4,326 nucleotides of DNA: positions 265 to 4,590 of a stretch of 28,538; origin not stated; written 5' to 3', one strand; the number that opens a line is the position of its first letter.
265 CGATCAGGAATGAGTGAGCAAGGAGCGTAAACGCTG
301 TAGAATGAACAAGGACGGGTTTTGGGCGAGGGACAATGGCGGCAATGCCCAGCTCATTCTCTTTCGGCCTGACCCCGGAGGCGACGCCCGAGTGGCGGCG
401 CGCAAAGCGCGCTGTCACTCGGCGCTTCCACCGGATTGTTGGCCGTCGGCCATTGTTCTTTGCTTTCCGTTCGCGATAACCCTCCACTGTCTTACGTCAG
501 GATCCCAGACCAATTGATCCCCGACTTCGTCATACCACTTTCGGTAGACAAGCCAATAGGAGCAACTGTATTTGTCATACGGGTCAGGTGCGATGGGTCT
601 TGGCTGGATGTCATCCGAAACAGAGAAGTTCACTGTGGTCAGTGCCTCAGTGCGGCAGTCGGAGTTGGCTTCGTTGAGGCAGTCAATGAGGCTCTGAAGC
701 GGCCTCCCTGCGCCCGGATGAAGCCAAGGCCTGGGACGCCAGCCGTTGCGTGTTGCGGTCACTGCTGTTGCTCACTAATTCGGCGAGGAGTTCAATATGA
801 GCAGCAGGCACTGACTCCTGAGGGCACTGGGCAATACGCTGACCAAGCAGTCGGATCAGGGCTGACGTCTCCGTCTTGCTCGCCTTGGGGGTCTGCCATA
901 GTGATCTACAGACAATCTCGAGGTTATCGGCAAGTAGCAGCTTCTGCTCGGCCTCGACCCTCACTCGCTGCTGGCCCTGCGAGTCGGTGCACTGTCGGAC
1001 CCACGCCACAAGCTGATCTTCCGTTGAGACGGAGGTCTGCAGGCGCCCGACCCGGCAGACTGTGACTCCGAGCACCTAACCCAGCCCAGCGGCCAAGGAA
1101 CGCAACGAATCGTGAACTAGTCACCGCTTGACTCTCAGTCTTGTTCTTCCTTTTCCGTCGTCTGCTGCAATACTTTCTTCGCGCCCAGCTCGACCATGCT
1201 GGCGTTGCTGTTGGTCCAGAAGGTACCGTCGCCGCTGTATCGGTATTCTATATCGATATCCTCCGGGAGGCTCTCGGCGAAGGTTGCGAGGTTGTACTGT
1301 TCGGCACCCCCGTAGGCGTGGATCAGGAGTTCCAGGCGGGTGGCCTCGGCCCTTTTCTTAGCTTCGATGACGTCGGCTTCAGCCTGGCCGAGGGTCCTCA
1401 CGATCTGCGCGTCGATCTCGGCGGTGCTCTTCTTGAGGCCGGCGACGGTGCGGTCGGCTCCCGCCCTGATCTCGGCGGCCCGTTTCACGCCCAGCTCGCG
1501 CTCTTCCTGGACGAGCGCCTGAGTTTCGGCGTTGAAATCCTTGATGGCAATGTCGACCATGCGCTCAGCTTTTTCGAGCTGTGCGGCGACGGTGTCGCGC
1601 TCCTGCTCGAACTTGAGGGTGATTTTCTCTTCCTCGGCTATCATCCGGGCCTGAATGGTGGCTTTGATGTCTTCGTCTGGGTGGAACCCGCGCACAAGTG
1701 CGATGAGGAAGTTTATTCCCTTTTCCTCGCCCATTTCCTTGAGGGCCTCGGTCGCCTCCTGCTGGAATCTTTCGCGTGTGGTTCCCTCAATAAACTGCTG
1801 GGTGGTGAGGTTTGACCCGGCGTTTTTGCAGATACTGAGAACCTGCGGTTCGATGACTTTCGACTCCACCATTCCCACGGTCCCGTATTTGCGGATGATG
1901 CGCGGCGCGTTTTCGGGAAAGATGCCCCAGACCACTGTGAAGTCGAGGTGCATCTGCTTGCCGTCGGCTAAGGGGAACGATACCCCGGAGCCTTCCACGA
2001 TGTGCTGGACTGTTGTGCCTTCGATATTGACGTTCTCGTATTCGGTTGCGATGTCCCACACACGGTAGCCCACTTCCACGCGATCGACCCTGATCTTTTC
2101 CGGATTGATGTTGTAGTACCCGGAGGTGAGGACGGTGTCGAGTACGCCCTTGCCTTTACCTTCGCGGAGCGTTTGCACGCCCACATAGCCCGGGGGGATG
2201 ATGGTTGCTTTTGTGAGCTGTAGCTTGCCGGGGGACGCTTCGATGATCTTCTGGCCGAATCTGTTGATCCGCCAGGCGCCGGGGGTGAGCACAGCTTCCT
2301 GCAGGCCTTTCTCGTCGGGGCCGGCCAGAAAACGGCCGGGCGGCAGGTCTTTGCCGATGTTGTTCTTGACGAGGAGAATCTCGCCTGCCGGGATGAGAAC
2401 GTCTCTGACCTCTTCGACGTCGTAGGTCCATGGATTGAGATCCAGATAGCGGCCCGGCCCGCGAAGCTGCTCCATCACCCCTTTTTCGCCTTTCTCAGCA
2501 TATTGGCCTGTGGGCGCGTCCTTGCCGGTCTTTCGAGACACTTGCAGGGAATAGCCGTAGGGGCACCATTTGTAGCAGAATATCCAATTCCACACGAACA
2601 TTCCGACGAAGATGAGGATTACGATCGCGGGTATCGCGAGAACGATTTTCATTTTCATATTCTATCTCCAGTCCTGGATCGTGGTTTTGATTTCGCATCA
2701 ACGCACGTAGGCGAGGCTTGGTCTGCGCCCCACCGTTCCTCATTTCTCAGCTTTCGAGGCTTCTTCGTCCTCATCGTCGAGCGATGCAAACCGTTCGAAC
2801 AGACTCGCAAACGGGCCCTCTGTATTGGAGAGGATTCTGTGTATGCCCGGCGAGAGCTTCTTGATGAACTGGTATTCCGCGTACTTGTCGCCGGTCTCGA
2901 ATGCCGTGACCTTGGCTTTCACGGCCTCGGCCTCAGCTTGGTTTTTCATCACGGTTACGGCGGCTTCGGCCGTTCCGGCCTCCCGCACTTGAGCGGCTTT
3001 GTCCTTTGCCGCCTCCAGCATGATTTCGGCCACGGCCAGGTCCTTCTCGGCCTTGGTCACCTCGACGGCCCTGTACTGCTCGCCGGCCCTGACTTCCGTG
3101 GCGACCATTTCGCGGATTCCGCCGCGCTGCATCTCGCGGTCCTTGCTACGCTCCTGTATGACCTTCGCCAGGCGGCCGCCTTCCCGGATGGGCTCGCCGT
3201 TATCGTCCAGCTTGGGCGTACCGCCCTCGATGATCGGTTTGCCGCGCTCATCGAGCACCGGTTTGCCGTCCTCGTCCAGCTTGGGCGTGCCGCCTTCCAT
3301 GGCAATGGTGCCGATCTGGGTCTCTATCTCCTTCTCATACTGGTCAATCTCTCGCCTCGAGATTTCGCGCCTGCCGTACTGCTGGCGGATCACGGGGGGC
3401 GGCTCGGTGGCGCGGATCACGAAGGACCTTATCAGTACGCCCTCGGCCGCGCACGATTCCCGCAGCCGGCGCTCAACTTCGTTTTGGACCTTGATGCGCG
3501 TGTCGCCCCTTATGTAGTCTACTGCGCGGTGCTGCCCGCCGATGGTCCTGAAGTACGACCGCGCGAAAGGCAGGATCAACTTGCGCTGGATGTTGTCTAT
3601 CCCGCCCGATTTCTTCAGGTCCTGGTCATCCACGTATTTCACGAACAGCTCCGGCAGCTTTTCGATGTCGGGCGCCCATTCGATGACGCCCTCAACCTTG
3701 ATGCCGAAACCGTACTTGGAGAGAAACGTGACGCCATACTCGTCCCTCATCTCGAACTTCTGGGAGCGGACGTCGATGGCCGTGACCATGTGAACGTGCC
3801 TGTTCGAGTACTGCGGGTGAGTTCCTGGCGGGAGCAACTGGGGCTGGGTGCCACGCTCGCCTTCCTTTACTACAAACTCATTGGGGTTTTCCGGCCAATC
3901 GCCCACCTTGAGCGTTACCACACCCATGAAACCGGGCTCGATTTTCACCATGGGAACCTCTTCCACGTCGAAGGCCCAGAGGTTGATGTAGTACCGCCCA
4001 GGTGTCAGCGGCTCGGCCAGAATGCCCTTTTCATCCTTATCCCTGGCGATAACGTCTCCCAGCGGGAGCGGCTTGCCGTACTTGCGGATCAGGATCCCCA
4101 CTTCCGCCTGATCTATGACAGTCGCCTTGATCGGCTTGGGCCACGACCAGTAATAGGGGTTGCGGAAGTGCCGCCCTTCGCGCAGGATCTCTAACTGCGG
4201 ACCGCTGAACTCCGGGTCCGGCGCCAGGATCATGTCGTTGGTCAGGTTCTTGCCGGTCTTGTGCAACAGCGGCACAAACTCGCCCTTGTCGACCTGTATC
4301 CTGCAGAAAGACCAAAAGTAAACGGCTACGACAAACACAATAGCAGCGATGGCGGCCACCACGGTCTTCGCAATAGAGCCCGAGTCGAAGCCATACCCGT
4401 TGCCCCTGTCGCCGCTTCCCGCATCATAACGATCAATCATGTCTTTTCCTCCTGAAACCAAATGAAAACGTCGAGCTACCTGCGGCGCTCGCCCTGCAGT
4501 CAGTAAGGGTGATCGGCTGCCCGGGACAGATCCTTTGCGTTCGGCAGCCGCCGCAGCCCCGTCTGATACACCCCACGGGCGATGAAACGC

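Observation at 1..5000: GH42-like gene appears split by a 4.7 kb segment that swaps its C-terminus for a dockerin; precise excision would restore the native frame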

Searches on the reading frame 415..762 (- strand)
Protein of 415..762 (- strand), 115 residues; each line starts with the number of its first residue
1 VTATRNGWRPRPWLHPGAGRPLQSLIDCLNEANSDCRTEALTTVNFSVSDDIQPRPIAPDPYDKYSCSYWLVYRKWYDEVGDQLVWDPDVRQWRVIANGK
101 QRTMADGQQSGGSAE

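Call 80: search_protein_families(library=pfam, proteins=[window:415-762:-], max_evalue=1)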
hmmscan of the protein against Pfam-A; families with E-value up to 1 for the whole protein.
window:415-762:- (115 aa): 1 family
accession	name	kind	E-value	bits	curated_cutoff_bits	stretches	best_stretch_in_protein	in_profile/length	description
PF15287.11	KRBA1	-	0.091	12.9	27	1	21-31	13-23/44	KRBA1 family repeat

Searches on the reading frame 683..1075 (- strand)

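Call 80: search_protein_families(library=pfam, proteins=[window:683-1075:-], max_evalue=1)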
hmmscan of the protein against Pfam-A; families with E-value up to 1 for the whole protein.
window:683-1075:- (130 aa): 3 families
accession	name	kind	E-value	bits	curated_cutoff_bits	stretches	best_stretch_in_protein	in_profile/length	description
PF19802.4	DUF6285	-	0.026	15.6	28.1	1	48-115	14-75/91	Domain of unknown function (DUF6285)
PF07823.17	CPDase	-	0.071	13.2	21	1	57-118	3-63/199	Cyclic phosphodiesterase-like protein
PF23271.1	HEAT_GCN1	-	0.11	12.7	27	1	44-112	108-176/190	Stalled ribosome sensor GCN1-like, HEAT repeats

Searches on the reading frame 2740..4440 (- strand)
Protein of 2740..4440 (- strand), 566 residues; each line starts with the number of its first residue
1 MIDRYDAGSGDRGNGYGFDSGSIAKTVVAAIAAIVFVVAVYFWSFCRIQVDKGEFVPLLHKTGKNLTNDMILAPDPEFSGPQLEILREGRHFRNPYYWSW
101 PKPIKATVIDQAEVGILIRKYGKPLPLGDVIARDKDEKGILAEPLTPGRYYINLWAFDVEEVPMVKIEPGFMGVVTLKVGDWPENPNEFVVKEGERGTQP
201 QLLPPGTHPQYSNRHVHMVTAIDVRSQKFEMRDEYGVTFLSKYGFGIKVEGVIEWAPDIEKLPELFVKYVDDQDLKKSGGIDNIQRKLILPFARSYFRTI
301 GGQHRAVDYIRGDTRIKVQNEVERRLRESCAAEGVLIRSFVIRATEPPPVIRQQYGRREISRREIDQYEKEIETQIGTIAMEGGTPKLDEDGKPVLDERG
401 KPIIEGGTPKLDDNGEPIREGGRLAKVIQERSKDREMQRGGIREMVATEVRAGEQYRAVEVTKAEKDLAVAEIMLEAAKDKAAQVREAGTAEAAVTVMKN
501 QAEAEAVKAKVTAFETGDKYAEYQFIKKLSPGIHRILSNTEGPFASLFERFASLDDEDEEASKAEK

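Call 39: find_homologous_proteins(query=window:2740-4440:-, max_evalue=1e-100)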
Query window:2740-4440:- (566 aa): 142 proteins with E <= 1e-100 among 8000 candidates; the best 120 are listed.
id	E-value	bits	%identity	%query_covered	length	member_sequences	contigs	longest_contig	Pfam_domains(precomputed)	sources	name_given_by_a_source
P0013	0.0e+0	1271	100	100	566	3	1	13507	PF01145.32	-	-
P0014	1.0e-257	874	70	99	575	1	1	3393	PF01145.32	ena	-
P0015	6.8e-255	865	69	100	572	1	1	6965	PF01145.32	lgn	-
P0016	1.6e-252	857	69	99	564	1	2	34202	PF01145.32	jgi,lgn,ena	-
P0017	2.2e-251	853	65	100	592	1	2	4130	PF01145.32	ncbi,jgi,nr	ncbi:MAG: hypothetical protein HQ592_13550 [Planctomycetes bacterium]|nr:hypothetical protein [Planc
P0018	6.6e-247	839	68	95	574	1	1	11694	PF01145.32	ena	-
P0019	2.3e-240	817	65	99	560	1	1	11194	PF01145.32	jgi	jgi:regulator of protease activity HflC (stomatin/prohibitin superfamily)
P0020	3.0e-237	807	69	93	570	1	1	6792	PF01145.32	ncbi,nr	ncbi:MAG: hypothetical protein JXL80_06985 [Planctomycetes bacterium]|nr:hypothetical protein [Planc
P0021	1.1e-235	802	65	100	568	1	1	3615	PF01145.32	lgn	-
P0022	1.2e-235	802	66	98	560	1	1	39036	PF01145.32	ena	-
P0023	1.7e-235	801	66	95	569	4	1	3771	PF01145.32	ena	-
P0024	2.2e-234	797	64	96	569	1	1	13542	PF01145.32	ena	-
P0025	3.3e-234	797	67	91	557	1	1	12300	PF01145.32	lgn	-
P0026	1.6e-233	795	65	96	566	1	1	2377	PF01145.32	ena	-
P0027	1.7e-233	794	66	98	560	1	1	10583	PF01145.32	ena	-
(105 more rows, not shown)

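Call 40: find_encoding_contigs(protein=P0016, flank=8000, max_places=2)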
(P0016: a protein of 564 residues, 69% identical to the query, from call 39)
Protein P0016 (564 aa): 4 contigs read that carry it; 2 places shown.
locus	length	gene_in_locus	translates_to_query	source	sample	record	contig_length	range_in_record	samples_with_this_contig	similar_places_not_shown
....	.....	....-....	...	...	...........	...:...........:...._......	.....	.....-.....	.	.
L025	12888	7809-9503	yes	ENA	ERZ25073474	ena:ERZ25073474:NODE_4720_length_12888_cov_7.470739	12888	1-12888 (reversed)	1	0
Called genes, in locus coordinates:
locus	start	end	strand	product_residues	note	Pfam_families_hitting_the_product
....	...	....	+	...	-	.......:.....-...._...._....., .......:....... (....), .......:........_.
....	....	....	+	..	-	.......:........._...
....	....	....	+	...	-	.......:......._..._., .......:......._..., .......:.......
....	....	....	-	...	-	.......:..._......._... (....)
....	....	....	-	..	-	-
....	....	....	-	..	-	-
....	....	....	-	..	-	-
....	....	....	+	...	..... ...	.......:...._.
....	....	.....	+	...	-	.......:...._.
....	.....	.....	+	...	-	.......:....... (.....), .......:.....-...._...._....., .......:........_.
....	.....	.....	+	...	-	-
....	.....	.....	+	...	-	-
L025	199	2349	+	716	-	PF22842:Pel9A-like_beta_helix, PF07602:DUF1565 (weak), PF00404:Dockerin_1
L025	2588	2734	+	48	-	PF00468:Ribosomal_L34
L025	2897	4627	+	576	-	PF08497:Radical_SAM_N, PF04055:Radical_SAM, PF11842:DUF3362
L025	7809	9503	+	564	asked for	PF01145:Band_7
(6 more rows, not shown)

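Call 41: find_encoding_contigs(protein=P0015, flank=8000, max_places=2)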
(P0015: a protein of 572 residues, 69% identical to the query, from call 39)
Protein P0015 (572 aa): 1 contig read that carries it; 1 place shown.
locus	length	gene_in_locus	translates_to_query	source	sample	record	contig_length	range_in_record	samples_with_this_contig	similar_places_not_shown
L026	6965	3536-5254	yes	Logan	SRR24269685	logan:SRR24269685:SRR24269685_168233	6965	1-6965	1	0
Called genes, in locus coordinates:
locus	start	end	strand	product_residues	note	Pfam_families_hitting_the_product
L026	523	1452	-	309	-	-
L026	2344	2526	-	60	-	-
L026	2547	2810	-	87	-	-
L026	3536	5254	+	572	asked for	PF01145:Band_7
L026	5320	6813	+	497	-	PF01145:Band_7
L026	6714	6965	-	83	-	?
